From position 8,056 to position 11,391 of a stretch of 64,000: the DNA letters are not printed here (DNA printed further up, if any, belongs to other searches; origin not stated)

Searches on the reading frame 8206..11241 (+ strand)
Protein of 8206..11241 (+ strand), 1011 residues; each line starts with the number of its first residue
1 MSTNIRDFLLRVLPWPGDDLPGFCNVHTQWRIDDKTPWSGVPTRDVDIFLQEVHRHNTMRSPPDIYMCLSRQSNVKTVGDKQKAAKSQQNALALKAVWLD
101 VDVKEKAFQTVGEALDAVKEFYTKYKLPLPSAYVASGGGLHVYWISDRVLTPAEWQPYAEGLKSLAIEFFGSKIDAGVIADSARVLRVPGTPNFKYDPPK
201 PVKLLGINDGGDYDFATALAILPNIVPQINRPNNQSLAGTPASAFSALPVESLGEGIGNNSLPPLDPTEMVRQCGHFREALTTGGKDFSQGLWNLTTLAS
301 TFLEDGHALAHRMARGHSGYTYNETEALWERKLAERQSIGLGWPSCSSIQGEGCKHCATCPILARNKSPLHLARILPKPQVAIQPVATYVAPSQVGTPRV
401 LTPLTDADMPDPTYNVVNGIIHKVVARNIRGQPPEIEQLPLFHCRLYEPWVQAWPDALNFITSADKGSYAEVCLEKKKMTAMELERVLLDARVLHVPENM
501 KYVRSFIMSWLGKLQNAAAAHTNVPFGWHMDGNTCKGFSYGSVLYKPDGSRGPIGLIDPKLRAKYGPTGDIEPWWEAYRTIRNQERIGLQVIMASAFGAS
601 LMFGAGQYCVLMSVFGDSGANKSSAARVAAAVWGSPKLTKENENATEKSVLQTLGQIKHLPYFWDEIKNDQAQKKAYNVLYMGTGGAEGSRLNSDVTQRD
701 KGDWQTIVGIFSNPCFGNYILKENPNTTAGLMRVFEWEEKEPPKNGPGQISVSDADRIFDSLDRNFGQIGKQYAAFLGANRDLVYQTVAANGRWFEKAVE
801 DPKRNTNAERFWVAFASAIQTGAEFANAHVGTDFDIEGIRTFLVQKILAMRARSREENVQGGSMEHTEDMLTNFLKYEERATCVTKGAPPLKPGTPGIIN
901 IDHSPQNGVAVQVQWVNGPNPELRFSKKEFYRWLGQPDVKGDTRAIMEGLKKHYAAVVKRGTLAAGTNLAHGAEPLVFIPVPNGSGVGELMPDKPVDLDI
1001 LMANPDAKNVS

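Call 15: search_protein_families(library=phrogs, proteins=[window:8206-11241:+], max_evalue=0.001)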
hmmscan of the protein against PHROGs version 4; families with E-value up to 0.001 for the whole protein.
window:8206-11241:+ (1011 aa): 4 families
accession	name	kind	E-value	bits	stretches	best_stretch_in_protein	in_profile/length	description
phrog_25314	-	unknown function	2.3e-164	550.1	1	38-963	40-965/1010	-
phrog_8841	-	DNA, RNA and nucleotide metabolism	2.9e-17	63.6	1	564-781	241-446/633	DNA primase/helicase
phrog_2478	-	DNA, RNA and nucleotide metabolism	2.9e-12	46.5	1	80-204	68-198/854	DNA polymerase/primase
phrog_10514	-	DNA, RNA and nucleotide metabolism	0.00025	20.4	1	87-201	71-166/750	DNA primase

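Call 18: search_dna_similar(query=window:8206-11241:+, collection=phages, mode=protein, max_rows=30)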
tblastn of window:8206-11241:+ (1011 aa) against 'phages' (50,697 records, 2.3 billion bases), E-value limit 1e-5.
Records with a match: 175; places in all: 175; records where one place covers at least 80% of the query: 5.
Best place of each record, by identity: <60% 175.
By first word of the organism name: Mycobacterium 170; Rhizobium 4; Pseudomonas 1.
By host as written in the record: Mycobacterium smegmatis mc2 155 128; Mycobacterium smegmatis mc#155 25; Mycobacterium smegmatis mc2155 8; - 3; Rhizobium phaseoli N831 2; Mycobacterium smegmatis MC2 155 2; Rhizobium etli T3_14 1; Rhizobium phaseoli N931 1; and 5 more.
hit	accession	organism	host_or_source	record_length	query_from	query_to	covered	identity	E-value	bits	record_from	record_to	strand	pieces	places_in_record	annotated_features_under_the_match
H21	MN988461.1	Rhizobium phage RHph_TM27A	Rhizobium phaseoli N831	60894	6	979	96%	31.8%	2e-130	442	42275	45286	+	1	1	putative integrase protein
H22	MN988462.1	Rhizobium phage RHph_TM27B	Rhizobium phaseoli N831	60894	6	979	96%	31.8%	2e-130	442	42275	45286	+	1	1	putative integrase protein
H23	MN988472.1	Rhizobium phage RHph_TM3_14A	Rhizobium etli T3_14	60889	6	979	96%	31.7%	6e-130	441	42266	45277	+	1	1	putative integrase protein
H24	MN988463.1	Rhizobium phage RHph_TM29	Rhizobium phaseoli N931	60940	6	979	96%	31.7%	6e-130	441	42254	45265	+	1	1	putative integrase protein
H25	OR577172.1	Pseudomonas phage Rollin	Pseudomonas aeruginosa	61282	61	881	81%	25.3%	2e-41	172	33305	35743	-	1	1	hypothetical protein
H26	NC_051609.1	Mycobacterium phage Ellie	soil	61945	81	208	13%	36.1%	2e-7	62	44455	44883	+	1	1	65: DNA polymerase/primase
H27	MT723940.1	Mycobacterium phage Ellie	soil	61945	81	208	13%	36.1%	2e-7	62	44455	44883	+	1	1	65: DNA primase/polymerase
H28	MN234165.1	Mycobacterium phage Yunkel11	Mycobacterium smegmatis mc2 155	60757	76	206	13%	35.2%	5e-9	67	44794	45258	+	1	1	73: DNA primase/helicase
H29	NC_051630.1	Mycobacterium phage Yunkel11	Mycobacterium smegmatis mc2 155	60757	76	206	13%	35.2%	5e-9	67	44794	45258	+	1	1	73: DNA polymerase/primase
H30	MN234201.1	Mycobacterium phage Guanica15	Mycobacterium smegmatis mc2 155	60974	76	206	13%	35.2%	5e-9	67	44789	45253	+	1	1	73: DNA primase/helicase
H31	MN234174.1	Mycobacterium phage Efra2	Mycobacterium smegmatis mc2 155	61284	76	206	13%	35.2%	5e-9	67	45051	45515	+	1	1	74: DNA primase/helicase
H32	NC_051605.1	Mycobacterium phage Amgine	Mycobacterium smegmatis mc2 155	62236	79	208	13%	35.3%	2e-9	69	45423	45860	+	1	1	67: DNA polymerase/primase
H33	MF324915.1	Mycobacterium phage Amgine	Mycobacterium smegmatis mc2 155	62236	79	208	13%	35.3%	2e-9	69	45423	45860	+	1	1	67: DNA primase/helicase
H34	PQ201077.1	Mycobacterium phage TClif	Mycobacterium smegmatis mc2 155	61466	79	208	13%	35.3%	1e-8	66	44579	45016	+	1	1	70: DNA primase/helicase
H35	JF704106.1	Mycobacterium phage Anaya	Mycobacterium smegmatis mc2 155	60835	81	206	12%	36.3%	3e-8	64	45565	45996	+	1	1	72: DNA primase/helicase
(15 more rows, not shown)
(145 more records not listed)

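Call 77: search_protein_families(library=pfam, proteins=[window:8206-11241:+], max_evalue=0.001)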
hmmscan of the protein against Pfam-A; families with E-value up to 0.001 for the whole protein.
window:8206-11241:+ (1011 aa): 1 family
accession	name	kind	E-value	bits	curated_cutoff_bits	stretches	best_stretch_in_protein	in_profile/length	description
PF06048.17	DUF927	-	5.6e-13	49.6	22.6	1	483-684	73-265/284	Domain of unknown function (DUF927)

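Call 90: search_solved_structures(query=window:8206-11241:+, max_evalue=1)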
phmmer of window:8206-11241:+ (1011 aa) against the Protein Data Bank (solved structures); distinct sequences matched with E-value up to 1: 2.
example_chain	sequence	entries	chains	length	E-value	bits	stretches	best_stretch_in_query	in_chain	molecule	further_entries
5dgk_A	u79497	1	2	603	2.1e-07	32.6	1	567-845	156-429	Active helicase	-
8tch_A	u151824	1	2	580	0.00032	22.1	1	590-797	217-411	Pathogenicity island protein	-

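Call 107: find_homologous_proteins(query=window:8206-11241:+, max_evalue=1e-100)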
Query window:8206-11241:+ (1011 aa): 302 proteins with E <= 1e-100 among 8000 candidates; the best 120 are listed.
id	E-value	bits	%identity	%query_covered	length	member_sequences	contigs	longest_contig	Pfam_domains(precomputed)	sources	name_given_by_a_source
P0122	0.0e+0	2385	100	100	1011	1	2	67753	PF06048.18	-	-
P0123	0.0e+0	2083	87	100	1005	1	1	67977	PF06048.18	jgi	jgi:Domain of unknown function (DUF927)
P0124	0.0e+0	2049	86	100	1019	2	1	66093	PF06048.18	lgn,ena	-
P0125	0.0e+0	1764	75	98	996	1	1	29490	PF06048.18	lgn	-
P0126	0.0e+0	1308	60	98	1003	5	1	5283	PF06048.18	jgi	-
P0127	0.0e+0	1306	59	98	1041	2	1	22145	PF06048.18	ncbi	-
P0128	0.0e+0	1278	59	98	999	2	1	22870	PF06048.18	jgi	jgi:hypothetical protein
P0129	0.0e+0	1267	57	100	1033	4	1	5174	PF06048.18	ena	-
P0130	0.0e+0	1249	58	98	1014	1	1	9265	PF06048.18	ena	-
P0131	0.0e+0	1243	56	95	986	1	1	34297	PF06048.18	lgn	-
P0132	0.0e+0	1239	56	99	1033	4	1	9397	PF06048.18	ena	-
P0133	0.0e+0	1223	56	97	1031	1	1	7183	PF06048.18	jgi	jgi:Domain of unknown function (DUF927)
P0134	0.0e+0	1222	59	93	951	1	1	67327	PF06048.18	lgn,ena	-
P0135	0.0e+0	1181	54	98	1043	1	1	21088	PF06048.18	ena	-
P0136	0.0e+0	1171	55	96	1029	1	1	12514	PF06048.18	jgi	jgi:hypothetical protein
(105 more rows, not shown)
